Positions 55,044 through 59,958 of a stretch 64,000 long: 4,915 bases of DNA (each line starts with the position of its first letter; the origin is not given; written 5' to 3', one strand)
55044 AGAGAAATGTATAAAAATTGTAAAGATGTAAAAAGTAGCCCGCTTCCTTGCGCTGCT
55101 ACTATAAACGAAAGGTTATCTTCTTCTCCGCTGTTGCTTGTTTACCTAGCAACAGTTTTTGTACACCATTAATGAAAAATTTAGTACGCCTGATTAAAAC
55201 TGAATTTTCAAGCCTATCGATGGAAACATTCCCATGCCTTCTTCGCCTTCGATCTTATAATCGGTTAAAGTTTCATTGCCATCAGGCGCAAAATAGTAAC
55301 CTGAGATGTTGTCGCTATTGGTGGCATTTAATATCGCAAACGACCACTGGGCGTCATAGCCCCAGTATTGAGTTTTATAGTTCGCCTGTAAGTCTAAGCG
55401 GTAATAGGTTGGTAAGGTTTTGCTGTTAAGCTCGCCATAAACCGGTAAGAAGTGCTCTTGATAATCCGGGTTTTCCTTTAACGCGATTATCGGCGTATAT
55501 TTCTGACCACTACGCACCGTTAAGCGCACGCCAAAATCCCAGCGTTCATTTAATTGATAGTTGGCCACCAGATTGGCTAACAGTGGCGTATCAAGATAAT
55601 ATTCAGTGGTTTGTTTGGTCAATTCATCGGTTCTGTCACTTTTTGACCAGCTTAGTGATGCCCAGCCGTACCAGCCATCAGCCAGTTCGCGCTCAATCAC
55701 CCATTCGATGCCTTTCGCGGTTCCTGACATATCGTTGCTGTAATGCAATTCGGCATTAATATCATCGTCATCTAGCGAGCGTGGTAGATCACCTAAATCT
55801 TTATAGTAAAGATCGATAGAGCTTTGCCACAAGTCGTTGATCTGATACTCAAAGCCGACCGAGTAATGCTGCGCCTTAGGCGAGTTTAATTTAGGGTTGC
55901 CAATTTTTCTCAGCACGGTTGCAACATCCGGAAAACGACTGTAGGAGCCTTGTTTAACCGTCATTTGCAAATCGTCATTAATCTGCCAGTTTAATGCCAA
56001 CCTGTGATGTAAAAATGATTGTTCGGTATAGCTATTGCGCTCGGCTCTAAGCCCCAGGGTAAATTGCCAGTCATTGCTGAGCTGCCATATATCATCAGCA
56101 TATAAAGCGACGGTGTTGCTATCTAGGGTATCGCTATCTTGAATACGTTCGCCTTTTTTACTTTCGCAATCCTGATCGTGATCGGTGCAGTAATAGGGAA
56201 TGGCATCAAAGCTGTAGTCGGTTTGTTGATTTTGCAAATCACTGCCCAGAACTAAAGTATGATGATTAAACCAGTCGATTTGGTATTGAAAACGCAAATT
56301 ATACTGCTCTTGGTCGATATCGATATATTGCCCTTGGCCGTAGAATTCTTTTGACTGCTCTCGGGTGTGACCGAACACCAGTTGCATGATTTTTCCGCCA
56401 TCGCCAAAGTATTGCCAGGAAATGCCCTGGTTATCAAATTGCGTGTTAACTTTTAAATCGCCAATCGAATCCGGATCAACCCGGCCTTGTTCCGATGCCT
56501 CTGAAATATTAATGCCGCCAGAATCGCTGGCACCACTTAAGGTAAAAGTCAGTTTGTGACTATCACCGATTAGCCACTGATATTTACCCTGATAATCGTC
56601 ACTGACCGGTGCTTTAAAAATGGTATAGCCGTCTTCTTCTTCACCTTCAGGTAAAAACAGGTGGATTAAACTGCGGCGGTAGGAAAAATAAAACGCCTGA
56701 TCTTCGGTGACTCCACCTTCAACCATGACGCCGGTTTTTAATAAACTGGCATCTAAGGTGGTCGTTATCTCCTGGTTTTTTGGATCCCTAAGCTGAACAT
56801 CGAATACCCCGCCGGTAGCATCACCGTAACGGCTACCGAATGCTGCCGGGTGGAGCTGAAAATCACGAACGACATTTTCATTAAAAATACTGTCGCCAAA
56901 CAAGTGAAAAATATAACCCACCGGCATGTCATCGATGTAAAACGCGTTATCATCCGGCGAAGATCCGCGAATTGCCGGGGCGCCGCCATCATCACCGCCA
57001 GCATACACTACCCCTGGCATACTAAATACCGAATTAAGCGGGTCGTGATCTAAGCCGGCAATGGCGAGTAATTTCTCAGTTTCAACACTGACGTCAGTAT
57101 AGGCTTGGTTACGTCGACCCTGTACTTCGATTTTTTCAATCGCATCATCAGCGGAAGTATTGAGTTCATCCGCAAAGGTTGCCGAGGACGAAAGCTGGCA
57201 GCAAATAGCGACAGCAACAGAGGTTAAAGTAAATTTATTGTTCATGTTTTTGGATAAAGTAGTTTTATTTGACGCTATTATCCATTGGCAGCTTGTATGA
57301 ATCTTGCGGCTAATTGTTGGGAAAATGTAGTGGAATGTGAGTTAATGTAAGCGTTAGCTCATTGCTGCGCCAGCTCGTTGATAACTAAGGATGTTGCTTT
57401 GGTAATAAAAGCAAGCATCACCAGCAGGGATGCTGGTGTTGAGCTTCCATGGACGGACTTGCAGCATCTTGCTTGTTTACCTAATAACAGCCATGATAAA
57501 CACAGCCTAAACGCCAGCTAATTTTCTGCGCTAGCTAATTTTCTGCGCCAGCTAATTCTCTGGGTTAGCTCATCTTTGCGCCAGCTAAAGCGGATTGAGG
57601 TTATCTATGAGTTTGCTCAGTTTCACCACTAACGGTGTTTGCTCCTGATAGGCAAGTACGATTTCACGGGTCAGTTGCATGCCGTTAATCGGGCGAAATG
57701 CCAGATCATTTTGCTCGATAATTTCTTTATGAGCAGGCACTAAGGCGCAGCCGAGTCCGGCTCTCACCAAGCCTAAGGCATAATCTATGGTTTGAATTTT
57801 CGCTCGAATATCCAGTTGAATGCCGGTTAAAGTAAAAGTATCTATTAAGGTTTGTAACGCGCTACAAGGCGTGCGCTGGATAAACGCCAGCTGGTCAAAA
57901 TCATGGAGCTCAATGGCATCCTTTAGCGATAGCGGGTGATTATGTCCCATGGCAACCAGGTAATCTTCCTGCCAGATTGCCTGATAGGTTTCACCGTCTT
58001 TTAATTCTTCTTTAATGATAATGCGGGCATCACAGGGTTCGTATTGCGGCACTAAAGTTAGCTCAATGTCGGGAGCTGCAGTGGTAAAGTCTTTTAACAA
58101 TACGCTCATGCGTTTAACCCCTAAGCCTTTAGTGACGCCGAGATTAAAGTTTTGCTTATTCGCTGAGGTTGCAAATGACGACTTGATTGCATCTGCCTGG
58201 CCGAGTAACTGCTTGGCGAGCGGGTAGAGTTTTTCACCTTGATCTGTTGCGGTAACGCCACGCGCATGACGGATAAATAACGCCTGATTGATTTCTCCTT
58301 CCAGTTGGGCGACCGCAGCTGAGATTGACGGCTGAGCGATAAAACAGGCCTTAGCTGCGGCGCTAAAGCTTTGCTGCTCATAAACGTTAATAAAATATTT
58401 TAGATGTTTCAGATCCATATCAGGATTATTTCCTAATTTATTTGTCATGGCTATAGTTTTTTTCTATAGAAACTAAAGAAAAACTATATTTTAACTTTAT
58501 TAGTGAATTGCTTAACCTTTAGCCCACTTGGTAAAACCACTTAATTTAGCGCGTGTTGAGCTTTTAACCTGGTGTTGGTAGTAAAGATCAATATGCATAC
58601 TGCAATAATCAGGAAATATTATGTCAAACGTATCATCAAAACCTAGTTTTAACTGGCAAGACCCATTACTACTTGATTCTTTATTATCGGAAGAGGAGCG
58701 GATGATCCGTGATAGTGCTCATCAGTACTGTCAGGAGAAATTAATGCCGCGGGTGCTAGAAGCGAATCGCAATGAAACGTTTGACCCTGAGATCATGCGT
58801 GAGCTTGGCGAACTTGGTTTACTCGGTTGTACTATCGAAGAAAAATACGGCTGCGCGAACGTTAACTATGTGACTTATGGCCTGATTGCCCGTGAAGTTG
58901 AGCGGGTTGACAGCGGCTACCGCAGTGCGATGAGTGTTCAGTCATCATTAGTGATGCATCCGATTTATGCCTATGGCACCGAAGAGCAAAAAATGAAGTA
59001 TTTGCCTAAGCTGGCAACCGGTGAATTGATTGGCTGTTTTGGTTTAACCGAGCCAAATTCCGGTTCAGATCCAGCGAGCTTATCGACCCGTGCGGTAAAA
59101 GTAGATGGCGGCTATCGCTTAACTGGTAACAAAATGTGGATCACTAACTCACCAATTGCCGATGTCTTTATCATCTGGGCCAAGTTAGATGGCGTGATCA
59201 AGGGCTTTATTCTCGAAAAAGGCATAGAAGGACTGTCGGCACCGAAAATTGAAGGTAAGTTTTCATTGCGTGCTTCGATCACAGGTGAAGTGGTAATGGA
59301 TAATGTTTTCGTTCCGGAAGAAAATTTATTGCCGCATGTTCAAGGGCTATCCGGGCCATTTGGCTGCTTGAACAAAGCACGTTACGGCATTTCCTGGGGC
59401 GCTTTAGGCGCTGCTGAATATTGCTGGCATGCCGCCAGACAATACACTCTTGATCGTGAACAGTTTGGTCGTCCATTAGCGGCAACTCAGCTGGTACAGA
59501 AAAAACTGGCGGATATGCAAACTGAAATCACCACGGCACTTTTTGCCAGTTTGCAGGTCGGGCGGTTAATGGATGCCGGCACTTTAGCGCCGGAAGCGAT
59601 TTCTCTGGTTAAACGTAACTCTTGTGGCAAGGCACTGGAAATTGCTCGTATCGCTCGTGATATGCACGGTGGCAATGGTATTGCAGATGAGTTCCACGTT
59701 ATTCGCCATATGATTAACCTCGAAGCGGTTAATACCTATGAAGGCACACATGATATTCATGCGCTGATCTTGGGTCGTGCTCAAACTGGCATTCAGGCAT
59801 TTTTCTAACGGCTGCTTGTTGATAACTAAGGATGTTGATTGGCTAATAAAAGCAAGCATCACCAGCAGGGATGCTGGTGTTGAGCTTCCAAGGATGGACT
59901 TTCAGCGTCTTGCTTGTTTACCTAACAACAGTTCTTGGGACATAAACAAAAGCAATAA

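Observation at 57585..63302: Candidate E2-less 2-oxoacid dehydrogenase system: LysR + glutaryl-CoA dehydrogenase + fused E1alpha-beta + FabD-like acyltransferase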

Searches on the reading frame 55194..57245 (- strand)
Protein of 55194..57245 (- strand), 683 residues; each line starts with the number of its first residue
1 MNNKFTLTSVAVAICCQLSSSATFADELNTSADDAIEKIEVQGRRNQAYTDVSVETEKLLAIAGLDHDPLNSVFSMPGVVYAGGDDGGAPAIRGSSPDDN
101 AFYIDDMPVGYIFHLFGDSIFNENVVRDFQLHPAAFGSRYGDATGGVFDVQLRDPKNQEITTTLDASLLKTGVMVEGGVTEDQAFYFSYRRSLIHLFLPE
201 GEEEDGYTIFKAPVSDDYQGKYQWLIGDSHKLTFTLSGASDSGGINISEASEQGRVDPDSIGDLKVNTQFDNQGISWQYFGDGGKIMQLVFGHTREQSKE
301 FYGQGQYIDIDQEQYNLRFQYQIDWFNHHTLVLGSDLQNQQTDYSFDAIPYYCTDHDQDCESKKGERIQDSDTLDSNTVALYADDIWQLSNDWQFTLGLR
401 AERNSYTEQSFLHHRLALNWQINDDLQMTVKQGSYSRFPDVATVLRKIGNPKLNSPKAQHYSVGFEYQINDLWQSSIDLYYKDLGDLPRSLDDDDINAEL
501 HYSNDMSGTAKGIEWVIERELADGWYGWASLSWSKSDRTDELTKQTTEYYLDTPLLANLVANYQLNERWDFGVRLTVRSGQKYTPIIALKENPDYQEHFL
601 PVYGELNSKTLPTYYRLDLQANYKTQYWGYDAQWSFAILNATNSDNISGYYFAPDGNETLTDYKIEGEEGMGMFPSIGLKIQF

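Call 3: search_protein_families(library=pfam, proteins=[window:55194-57245:-])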
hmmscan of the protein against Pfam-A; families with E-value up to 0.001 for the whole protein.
window:55194-57245:- (683 aa): 2 families
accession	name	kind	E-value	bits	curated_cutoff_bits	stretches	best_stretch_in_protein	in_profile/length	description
PF00593.30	TonB_dep_Rec_b-barrel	-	1.1e-24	88.6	27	1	228-640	11-432/436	TonB dependent receptor-like, beta-barrel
PF07715.20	Plug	-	0.00031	21.6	23.9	1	68-147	24-107/107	TonB-dependent Receptor Plug Domain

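Call 4: search_protein_families(library=ncbifam, proteins=[window:55194-57245:-])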
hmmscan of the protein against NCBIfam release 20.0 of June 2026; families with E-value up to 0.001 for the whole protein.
window:55194-57245:- (683 aa): 5 families
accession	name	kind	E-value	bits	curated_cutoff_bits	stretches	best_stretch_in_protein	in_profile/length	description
NF053590.1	TonB_dep_TOL0244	equivalog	1.9e-11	43.3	645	1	373-538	322-496/604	TOL_0244 family TonB-dependent receptor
NF010038.0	PRK13513.1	equivalog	5.3e-05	22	942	1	362-440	347-424/659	ligand-gated channel protein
NF010010.0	PRK13483.1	equivalog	0.00058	18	927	1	356-484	349-486/660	ligand-gated channel protein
NF049946.1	TonB_dep_CU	exception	0.00061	18.2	700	0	379-487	397-525/683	TonB-dependent receptor, CU motif-type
NF010048.1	PRK13524.1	subfamily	0.00063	18.3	493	0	311-433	371-486/744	FepA family TonB-dependent siderophore receptor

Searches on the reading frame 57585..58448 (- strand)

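Call 3: search_protein_families(library=pfam, proteins=[window:57585-58448:-])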
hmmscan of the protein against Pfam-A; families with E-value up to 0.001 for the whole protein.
window:57585-58448:- (287 aa): 2 families
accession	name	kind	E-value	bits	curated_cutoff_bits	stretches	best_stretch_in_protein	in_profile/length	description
PF03466.25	LysR_substrate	-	1.4e-20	74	28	1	100-284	7-204/209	LysR substrate binding domain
PF00126.33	HTH_1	-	2.4e-19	69.4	26.6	1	13-72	1-60/60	Bacterial regulatory helix-turn-helix protein, lysR family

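Call 4: search_protein_families(library=ncbifam, proteins=[window:57585-58448:-])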
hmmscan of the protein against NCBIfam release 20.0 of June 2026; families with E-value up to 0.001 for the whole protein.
window:57585-58448:- (287 aa): 54 families (the best 25 are shown)
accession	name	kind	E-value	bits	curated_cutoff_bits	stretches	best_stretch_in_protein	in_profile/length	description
NF007385.0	PRK09906.1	equivalog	7.5e-33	113.9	356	1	11-284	1-287/296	DNA-binding transcriptional regulator HcaR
NF040786.1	LysR_Sec_metab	equivalog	5.4e-32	111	250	1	11-281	1-291/298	selenium metabolism-associated LysR family transcriptional regulator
NF045775.1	acetoin_reg_AlsR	exception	1e-28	100.7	430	1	11-275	1-282/290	acetoin biosynthesis transcriptional regulator AlsR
NF047520.1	trans_act_CidR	equivalog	1.3e-28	100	415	1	11-273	1-277/292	cidABC operon transcriptional activator CidR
NF008410.0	PRK11233.1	equivalog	4e-25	88.6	309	1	11-273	1-276/305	nitrogen assimilation transcriptional regulator NAC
NF007439.0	PRK09986.1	equivalog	4.1e-25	88.7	290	1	11-280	7-293/296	LysR family transcriptional regulator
NF053705.1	TransRegGltCGpos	equivalog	9.7e-24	84.1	350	1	11-270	1-275/300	glutamate biosynthesis transcriptional regulator GltC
NF008416.0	PRK11242.1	equivalog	4.8e-22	78.6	277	1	11-267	1-270/300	transcriptional regulator CynR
TIGR03339.1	phn_lysR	subfamily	5.2e-22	78.4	341.1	1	16-270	2-266/279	aminoethylphosphonate catabolism associated LysR family transcriptional regulator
NF047354.1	trans_reg_GltC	equivalog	8.5e-21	74.7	300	1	11-268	1-269/290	glutamate biosynthesis transcriptional regulator GltC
NF040709.1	benzoate_BenM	exception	1.2e-19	70.7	600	1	11-258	1-264/299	benzoate utilization transcription regulator BenM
NF040710.1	benzoate_CatM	exception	1.9e-19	70.1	580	1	11-133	1-124/293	cis,cis-muconate-binding transcription regulator CatM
NF008722.0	PRK11716.1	equivalog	2.1e-18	66.3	246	1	11-133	1-125/293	HTH-type transcriptional activator IlvY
NF008361.0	PRK11151.1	equivalog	3.4e-18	66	329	1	11-283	1-288/305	DNA-binding transcriptional regulator OxyR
TIGR02424.1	TF_pcaQ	equivalog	5.7e-17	61.6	303.8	1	12-226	4-232/300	pca operon transcription factor PcaQ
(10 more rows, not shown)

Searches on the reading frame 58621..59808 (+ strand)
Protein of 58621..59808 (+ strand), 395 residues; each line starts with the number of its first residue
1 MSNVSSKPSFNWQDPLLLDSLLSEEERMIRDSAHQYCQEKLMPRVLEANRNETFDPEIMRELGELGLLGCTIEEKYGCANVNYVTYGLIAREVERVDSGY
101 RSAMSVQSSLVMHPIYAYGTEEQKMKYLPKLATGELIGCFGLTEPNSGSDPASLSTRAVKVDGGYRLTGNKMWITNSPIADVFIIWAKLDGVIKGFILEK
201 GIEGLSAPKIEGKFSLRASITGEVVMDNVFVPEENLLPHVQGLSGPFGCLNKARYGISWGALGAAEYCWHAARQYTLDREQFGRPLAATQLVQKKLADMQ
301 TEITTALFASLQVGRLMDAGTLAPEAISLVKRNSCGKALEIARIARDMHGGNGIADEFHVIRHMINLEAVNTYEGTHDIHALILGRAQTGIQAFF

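Call 3: search_protein_families(library=pfam, proteins=[window:58621-59808:+])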
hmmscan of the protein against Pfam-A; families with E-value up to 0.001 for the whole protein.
window:58621-59808:+ (395 aa): 4 families
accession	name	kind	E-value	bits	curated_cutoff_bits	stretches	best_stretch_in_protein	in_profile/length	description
PF02771.21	Acyl-CoA_dh_N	-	7.3e-39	133.1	22.9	1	23-135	1-113/113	Acyl-CoA dehydrogenase, N-terminal domain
PF00441.29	Acyl-CoA_dh_1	-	4.9e-30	105.1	22.4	1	244-387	5-148/150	Acyl-CoA dehydrogenase, C-terminal domain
PF02770.24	Acyl-CoA_dh_M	-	2.6e-20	72.8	33.3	1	139-229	1-97/97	Acyl-CoA dehydrogenase, middle domain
PF08028.16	Acyl-CoA_dh_2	-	4.4e-07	30.7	22.7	1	256-376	2-132/134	Acyl-CoA dehydrogenase, C-terminal domain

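Call 4: search_protein_families(library=ncbifam, proteins=[window:58621-59808:+])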
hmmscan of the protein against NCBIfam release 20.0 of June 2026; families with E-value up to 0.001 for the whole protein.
window:58621-59808:+ (395 aa): 21 families
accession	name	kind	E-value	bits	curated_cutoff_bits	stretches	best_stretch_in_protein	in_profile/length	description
NF042972.1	AcrlCoAredClosAcrC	equivalog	5.1e-70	236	640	1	19-387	2-375/378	acryloyl-CoA reductase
NF052270.1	Staph_DH_FadE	equivalog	2.1e-69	234.2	600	1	18-394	17-399/400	acyl-CoA dehydrogenase FadE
NF058590.1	AcCoDHFadEBacil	equivalog_domain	7.2e-69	232.8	600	1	22-318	21-321/586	acyl-CoA dehydrogenase FadE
NF045552.1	GlutCoADH_Des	equivalog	1.9e-63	214.9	470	1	21-391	4-382/387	glutaryl-CoA dehydrogenase Acd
NF053553.1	prodigi_MBC_PigA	equivalog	1.6e-49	169.1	500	1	21-386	4-377/381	prodigiosin MBC biosynthesis dehydrogenase PigA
NF043006.1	CyhCrbnylCoADH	equivalog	7.3e-47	160.1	650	1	23-387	5-374/380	cyclohexane-1-carbonyl-CoA dehydrogenase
NF045652.1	ProlPCPDhRedW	equivalog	1.1e-42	146.2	650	1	26-356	4-342/376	L-prolyl-[peptidyl-carrier protein] dehydrogenase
NF042439.1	SulpropCoADesulf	equivalog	1.5e-42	145.7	600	1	31-372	2-354/379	3-sulfinopropanoyl-CoA desulfinase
TIGR03207.1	cyc_hxne_CoA_dh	equivalog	1.6e-32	112.7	575.35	1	22-388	1-371/372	cyclohexanecarboxyl-CoA dehydrogenase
NF008997.0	PRK12341.1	equivalog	1.8e-32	112.8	537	1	21-387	4-375/382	acyl-CoA dehydrogenase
NF002885.1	PRK03354.1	equivalog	1.6e-31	109.7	540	1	21-387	4-372/378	crotonobetainyl-CoA dehydrogenase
NF007000.1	PRK09463.1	subfamily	7.5e-26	90.7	600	1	20-184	42-213/726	acyl-CoA dehydrogenase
NF009586.0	PRK13026.1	subfamily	6e-20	71.1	608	1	20-303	77-382/777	acyl-CoA dehydrogenase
TIGR03204.1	pimC_large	equivalog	2.9e-18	65.9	623.85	1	58-313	45-301/395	pimeloyl-CoA dehydrogenase large subunit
NF038187.1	FadE_coli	exception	2.2e-15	55.8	1300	1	51-189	146-293/816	acyl-CoA dehydrogenase FadE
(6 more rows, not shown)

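Call 14: search_solved_structures(query=window:58621-59808:+)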
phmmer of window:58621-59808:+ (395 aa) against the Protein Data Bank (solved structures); distinct sequences matched with E-value up to 0.001: 102 (the best 60 are shown).
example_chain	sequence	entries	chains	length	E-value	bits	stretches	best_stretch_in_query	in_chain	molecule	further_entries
3gnc_A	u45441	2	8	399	2.6e-191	638.8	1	8-395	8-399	Glutaryl-CoA dehydrogenase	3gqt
3eom_A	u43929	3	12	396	2.9e-191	638.7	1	8-395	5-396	Glutaryl-CoA dehydrogenase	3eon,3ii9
3d6b_A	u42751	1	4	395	3.2e-191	638.5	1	8-395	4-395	Glutaryl-CoA dehydrogenase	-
4w9u_A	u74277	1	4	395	2.1e-187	626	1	6-395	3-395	Acyl-CoA dehydrogenase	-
1sir_A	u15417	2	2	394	4.8e-183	611.6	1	7-394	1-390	Glutaryl-CoA dehydrogenase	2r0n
2r0m_A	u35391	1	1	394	1.2e-182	610.3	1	7-394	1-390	Glutaryl-CoA dehydrogenase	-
1siq_A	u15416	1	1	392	5.6e-182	608.1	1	10-394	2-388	Glutaryl-CoA dehydrogenase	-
2eba_A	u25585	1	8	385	6.2e-114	384.1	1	17-394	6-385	Putative glutaryl-CoA dehydrogenase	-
3sf6_A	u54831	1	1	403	3.1e-110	371.9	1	14-394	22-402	Glutaryl-CoA dehydrogenase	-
3swo_A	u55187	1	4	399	2.1e-103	349.5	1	18-394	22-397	Glutaryl-CoA dehydrogenase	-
2ix5_A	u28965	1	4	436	1e-72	248.4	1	18-394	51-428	ACYL-COENZYME A OXIDASE 4, PEROXISOMAL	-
2ix6_A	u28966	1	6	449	1.2e-72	248.3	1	18-394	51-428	ACYL-COENZYME A OXIDASE 4, PEROXISOMAL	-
4l1f_A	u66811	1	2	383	6.1e-66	226.1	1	19-387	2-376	Acyl-CoA dehydrogenase domain protein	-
2dvl_A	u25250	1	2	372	5.4e-64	219.7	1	22-386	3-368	Acyl-CoA dehydrogenase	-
5lnx_A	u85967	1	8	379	5.6e-64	219.7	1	23-386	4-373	Acyl-CoA dehydrogenase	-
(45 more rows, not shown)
